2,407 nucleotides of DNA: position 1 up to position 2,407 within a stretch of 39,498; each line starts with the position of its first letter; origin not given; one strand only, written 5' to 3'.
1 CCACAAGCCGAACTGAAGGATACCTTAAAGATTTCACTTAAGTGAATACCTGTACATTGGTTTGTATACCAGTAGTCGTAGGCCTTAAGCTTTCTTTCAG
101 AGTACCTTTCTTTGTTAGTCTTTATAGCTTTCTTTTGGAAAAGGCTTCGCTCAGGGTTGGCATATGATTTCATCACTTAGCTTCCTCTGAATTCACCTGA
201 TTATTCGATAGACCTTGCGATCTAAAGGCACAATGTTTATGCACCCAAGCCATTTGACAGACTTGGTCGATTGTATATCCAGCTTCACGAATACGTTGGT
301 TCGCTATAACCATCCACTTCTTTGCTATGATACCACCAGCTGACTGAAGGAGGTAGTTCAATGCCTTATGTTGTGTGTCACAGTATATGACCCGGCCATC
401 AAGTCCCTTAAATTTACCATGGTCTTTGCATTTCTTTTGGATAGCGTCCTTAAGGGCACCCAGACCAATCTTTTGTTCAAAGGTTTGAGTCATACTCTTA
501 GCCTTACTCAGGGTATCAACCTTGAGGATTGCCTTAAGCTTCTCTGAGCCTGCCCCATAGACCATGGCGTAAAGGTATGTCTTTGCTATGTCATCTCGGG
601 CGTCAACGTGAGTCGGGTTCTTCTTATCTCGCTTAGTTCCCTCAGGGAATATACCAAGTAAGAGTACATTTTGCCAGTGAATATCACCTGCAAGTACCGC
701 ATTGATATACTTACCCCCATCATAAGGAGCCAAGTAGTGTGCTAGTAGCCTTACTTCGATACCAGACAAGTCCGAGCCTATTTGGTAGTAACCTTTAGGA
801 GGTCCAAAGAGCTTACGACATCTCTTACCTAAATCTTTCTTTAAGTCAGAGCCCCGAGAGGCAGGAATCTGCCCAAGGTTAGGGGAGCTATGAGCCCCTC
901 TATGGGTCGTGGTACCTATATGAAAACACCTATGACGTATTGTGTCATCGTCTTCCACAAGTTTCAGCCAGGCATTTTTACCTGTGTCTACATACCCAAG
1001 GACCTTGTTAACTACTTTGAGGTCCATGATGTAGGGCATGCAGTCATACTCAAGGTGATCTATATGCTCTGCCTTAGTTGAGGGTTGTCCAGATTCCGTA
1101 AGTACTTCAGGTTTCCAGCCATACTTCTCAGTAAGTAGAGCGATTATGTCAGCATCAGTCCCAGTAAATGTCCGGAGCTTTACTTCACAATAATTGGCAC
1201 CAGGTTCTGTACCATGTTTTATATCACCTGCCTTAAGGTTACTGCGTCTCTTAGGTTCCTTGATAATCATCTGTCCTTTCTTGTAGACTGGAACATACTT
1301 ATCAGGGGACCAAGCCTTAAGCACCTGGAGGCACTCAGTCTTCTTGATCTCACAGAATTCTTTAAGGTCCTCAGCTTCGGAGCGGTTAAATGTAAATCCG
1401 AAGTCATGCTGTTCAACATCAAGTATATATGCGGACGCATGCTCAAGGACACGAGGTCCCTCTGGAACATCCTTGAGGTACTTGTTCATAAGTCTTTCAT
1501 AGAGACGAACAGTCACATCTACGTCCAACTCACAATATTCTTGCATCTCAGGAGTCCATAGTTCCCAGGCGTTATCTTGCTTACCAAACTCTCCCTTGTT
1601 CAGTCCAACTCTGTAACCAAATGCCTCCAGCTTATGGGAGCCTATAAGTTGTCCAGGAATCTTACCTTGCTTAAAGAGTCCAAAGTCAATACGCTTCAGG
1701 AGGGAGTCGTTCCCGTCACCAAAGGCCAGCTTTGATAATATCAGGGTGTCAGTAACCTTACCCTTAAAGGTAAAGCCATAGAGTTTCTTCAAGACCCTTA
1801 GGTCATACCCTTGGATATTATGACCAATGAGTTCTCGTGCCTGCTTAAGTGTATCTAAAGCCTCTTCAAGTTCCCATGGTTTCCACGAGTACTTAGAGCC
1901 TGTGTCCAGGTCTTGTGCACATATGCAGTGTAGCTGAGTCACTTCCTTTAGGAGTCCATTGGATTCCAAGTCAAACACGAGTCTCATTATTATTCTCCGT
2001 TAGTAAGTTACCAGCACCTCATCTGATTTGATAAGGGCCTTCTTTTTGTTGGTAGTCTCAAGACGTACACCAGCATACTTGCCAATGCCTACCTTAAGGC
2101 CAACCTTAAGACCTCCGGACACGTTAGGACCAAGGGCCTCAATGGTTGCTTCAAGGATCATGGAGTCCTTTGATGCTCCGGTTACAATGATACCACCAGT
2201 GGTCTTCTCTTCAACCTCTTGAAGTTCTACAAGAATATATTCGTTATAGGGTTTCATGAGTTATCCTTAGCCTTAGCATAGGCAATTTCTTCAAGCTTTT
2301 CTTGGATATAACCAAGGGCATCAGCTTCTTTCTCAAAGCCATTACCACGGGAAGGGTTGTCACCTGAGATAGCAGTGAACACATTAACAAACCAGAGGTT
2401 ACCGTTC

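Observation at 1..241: DNA polymerase gene is split at the WVH|DE catalytic motif; splice-site pairings fit a group I intron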

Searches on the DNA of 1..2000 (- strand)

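Call 6: search_dna_similar(query=window:1-2000:-, collection=phages, mode=near, max_rows=20)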
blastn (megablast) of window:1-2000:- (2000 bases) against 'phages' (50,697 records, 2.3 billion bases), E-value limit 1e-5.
No match.
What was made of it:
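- Tried and rejected: Megablast of the polymerase region against phages found nothing (call 6).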

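Call 7: search_rna_families(source=window, start=1, end=400, threshold=evalue, max_evalue=10, show_alignments=3)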
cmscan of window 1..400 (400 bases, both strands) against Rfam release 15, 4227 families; matches with E-value up to 10: 2.
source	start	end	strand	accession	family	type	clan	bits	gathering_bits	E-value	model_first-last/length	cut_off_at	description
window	1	248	-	RF00028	Intron_gpI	Intron;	-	27.6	50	3.2e-05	1-219/253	3'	Group I catalytic intron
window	149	208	-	RF01120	sR33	Gene; snRNA; snoRNA; CD-box;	-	13.4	37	2.7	1-55/55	no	Small nucleolar RNA sR33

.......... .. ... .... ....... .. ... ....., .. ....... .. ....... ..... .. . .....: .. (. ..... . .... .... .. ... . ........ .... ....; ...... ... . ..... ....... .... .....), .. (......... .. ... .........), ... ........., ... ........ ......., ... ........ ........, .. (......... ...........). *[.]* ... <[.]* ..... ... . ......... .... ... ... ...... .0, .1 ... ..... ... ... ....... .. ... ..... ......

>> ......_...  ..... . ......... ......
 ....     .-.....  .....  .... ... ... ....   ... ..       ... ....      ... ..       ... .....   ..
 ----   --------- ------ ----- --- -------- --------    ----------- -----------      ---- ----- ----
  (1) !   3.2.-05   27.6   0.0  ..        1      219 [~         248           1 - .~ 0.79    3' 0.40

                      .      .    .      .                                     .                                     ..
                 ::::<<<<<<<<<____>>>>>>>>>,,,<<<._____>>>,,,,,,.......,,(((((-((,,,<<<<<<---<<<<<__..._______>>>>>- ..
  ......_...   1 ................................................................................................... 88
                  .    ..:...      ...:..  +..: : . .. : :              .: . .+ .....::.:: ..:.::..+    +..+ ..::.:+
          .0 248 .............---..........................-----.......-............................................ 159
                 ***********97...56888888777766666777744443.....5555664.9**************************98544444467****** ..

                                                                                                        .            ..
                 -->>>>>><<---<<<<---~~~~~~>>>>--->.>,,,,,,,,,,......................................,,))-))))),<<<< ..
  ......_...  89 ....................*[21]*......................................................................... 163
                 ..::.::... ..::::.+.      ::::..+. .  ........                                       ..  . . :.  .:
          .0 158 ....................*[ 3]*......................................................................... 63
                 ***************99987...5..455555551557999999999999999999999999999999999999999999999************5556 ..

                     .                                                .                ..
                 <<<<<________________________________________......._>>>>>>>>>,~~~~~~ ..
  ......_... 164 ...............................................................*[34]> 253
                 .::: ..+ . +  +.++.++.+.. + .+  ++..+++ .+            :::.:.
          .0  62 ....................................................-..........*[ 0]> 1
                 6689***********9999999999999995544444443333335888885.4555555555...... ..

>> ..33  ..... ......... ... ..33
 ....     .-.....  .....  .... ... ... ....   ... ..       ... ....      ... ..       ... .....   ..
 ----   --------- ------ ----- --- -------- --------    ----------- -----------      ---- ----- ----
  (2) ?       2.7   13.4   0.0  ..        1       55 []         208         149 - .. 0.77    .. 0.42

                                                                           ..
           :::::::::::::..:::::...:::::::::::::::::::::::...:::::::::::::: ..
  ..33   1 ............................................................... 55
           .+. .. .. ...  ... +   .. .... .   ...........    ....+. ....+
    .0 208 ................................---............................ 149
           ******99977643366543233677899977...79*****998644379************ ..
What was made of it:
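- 1..238 (-): Intron nt 1-238: P1 3' strand/guide, P2, P3 5', P4, P5, P6/P6a 5' strands, and the first part of the P6a loop with the ORF remnant. Rfam Intron_gpI truncated hit 248..1, 27.6 bits, E=3e-5 (call 7).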

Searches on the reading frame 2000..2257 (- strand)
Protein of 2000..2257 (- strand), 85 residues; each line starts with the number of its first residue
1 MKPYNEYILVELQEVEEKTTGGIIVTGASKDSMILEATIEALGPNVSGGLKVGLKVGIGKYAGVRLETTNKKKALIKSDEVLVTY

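Call 35: find_encoding_contigs(protein=window:2000-2257:-, flank=4000, max_places=6)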
Protein window:2000-2257:- (85 aa): 3 contigs read that carry it; 2 places shown.
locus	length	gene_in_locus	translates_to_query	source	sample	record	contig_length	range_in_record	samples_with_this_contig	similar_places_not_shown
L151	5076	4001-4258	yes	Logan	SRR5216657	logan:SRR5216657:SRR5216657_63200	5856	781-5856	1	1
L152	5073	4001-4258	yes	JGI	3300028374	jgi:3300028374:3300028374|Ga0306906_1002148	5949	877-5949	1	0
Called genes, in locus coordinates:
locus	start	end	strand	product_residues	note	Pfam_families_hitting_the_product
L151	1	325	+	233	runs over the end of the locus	PF21265:SBB_T7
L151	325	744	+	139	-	PF05367:Phage_endo_I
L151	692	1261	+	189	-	PF01510:Amidase_2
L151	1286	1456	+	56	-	-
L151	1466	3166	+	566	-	PF21268:Helic-prim_T7_N, PF01751:Toprim (faint), PF13155:Toprim_2, PF03796:DnaB_C, PF13481:AAA_25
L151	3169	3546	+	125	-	-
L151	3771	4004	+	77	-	-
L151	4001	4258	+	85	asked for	PF00166:Cpn10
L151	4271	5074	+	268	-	?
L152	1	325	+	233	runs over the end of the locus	PF21265:SBB_T7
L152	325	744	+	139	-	PF05367:Phage_endo_I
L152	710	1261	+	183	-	PF01510:Amidase_2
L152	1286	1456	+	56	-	-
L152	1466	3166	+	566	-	PF21268:Helic-prim_T7_N, PF01751:Toprim (faint), PF13155:Toprim_2, PF03796:DnaB_C, PF13481:AAA_25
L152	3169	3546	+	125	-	-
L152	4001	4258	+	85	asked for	PF00166:Cpn10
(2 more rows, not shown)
